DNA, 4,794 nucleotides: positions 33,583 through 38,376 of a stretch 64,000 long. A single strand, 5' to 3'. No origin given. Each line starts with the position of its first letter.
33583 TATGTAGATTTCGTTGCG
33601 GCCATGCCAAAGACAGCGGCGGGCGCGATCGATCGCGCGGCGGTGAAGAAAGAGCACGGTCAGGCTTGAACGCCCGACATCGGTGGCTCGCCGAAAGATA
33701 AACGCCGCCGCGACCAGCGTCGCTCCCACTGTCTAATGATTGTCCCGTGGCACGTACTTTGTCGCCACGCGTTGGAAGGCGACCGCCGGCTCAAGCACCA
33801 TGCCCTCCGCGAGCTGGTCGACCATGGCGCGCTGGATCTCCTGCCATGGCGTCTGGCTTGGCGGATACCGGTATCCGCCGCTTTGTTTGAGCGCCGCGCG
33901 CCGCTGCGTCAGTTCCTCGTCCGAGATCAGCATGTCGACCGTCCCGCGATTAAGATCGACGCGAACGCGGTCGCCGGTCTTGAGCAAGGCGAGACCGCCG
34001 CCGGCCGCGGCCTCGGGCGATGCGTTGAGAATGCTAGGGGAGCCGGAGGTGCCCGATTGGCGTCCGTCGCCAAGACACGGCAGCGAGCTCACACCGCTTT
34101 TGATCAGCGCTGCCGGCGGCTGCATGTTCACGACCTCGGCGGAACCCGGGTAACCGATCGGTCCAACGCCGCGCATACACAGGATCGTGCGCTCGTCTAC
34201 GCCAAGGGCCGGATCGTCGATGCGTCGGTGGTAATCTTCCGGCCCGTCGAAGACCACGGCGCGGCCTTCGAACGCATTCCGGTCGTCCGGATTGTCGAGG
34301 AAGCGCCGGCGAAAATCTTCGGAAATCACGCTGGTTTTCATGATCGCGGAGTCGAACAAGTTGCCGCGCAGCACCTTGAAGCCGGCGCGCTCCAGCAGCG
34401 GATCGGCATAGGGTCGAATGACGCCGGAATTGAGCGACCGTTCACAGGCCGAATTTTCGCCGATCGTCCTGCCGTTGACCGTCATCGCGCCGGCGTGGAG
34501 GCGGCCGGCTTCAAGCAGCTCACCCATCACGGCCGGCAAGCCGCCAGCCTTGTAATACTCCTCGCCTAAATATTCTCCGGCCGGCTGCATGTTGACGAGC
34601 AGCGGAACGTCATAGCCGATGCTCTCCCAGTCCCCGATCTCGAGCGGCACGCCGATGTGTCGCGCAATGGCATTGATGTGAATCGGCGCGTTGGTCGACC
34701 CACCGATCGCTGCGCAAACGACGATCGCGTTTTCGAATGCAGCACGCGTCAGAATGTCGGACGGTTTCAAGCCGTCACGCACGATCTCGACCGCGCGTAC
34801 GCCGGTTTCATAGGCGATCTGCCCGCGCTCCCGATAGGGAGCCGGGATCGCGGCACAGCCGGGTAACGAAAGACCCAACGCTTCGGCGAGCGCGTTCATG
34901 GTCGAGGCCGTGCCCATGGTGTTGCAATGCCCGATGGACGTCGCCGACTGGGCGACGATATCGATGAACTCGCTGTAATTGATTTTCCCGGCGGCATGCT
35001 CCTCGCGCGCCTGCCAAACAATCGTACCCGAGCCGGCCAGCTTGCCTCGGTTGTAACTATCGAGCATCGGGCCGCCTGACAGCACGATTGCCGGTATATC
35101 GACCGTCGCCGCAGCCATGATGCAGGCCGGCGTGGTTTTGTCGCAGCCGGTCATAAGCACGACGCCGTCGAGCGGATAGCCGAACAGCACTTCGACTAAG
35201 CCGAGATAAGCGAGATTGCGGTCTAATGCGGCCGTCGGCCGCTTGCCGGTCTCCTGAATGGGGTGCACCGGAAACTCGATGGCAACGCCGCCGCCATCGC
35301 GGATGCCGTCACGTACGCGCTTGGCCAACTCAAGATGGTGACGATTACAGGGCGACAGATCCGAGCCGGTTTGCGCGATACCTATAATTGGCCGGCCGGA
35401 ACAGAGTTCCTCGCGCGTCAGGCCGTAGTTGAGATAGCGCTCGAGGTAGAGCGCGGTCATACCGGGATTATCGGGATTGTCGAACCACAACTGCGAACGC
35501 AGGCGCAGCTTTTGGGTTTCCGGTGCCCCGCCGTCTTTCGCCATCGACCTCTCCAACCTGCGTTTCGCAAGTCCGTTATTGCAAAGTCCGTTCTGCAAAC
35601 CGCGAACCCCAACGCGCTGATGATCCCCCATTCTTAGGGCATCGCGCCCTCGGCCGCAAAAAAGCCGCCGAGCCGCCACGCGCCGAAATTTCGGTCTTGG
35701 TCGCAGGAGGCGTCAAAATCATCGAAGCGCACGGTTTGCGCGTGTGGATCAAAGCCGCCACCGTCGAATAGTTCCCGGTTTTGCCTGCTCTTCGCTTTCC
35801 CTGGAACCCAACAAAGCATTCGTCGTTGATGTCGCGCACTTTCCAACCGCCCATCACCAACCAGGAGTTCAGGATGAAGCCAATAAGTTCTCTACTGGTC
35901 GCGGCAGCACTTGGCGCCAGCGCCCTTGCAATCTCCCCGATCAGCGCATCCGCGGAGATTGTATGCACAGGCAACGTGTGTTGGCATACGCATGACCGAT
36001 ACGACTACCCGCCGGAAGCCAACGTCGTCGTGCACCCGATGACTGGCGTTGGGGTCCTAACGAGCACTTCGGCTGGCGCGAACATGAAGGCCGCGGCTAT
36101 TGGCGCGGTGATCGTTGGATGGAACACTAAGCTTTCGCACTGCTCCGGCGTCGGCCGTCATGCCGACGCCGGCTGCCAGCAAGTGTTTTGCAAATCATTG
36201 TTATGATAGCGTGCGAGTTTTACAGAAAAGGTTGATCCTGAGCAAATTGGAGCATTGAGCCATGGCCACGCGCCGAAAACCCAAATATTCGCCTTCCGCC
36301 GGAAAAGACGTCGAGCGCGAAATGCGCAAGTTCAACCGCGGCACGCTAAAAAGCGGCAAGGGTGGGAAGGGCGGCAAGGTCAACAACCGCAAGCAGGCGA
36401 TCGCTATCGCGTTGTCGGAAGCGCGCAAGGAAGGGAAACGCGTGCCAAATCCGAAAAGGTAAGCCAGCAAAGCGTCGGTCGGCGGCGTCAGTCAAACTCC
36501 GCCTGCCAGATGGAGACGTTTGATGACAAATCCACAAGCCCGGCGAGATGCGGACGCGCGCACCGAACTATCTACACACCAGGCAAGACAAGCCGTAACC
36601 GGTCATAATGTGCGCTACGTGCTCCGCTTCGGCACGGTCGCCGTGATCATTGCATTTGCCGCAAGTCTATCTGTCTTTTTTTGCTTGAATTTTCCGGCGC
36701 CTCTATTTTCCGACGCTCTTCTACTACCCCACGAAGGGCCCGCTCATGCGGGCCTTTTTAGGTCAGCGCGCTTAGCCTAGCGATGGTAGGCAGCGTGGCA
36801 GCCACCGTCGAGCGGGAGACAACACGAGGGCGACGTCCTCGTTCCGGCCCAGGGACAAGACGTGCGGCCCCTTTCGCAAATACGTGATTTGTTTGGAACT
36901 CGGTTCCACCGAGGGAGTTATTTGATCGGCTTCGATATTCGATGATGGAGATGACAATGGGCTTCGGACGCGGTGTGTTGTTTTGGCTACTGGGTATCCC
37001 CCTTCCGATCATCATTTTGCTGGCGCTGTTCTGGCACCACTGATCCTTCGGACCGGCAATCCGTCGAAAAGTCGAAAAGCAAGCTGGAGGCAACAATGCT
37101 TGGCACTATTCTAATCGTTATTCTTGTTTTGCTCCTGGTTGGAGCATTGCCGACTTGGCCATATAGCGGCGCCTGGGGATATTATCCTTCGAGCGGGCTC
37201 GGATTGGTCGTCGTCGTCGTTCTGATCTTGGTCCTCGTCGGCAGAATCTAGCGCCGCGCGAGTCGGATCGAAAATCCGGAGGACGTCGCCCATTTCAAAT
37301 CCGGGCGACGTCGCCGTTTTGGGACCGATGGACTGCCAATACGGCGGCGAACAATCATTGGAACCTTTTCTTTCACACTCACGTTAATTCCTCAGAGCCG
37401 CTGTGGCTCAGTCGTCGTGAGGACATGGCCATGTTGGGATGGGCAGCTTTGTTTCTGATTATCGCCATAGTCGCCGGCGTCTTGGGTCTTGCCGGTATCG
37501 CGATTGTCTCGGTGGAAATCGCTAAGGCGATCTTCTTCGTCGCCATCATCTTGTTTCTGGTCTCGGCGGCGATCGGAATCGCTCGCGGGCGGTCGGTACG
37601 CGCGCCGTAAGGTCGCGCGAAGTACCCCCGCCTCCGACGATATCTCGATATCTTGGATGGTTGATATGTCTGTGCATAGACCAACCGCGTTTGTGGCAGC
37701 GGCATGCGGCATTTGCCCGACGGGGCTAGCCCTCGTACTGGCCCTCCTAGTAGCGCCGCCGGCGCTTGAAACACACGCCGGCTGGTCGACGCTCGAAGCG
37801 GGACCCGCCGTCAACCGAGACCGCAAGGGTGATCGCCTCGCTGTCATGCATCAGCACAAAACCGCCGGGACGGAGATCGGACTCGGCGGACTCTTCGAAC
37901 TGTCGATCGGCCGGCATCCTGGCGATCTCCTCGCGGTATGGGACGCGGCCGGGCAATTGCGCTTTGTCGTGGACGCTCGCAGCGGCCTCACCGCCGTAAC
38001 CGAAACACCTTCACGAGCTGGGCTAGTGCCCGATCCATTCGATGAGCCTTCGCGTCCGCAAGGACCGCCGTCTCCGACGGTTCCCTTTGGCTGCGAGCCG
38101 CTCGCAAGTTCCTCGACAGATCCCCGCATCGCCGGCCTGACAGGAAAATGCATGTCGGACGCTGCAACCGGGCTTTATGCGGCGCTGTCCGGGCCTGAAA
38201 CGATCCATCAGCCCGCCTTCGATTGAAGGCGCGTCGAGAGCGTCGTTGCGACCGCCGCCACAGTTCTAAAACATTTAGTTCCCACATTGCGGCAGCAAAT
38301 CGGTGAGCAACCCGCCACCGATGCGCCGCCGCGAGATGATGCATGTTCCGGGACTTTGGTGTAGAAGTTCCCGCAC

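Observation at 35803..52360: Ten exact EcfG-type promoters map a dense local general-stress regulon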

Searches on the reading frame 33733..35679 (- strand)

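Call 6: search_protein_families(library=pfam, proteins=[window:33733-35679:-], max_evalue=0.01)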
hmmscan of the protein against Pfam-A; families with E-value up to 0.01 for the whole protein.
window:33733-35679:- (648 aa): 2 families
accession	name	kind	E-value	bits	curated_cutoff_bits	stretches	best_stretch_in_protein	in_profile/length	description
PF00920.27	ILVD_EDD_N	-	1.5e-103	346.7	27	1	96-409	1-316/316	Dihydroxy-acid/6-phosphogluconate dehydratase N-terminal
PF24877.1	ILV_EDD_C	-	1.7e-44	152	27.7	1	420-626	2-190/191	Dihydroxy-acid/6-phosphogluconate dehydratase C-terminal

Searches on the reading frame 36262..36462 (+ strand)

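Call 6: search_protein_families(library=pfam, proteins=[window:36262-36462:+], max_evalue=0.01)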
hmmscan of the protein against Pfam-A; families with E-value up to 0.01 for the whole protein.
window:36262-36462:+ (66 aa): 1 family
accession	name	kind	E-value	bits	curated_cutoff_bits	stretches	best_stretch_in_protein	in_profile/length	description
PF20106.4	DUF6496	-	3.6e-26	91.7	24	1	8-64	1-57/58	Family of unknown function (DUF6496)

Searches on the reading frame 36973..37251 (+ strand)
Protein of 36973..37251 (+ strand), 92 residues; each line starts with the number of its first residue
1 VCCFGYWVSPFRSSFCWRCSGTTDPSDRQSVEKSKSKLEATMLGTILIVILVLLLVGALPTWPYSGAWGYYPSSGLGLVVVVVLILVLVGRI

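Call 6: search_protein_families(library=pfam, proteins=[window:36973-37251:+], max_evalue=0.01)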
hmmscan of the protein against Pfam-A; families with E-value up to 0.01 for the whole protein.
window:36973-37251:+ (92 aa): 2 families
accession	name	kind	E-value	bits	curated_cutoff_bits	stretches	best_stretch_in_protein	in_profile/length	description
PF11752.14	DUF3309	-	1.4e-20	73.6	22.3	1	43-92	1-50/50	Protein of unknown function (DUF3309)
PF10717.14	ODV-E18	-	0.0051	17.1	28.1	0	21-56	6-40/87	Occlusion-derived virus envelope protein ODV-E18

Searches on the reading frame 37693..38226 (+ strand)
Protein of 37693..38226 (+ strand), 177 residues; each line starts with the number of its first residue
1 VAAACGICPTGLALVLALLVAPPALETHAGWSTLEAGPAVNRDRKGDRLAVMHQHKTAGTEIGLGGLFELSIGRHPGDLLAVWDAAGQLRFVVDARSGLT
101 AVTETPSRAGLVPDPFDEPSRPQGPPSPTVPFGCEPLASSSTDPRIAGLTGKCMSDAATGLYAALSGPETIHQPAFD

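Call 71: search_protein_families(library=pfam, proteins=[window:37693-38226:+], max_evalue=0.0001)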
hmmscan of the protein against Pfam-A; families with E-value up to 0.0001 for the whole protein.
window:37693-38226:+ (177 aa): 0 families
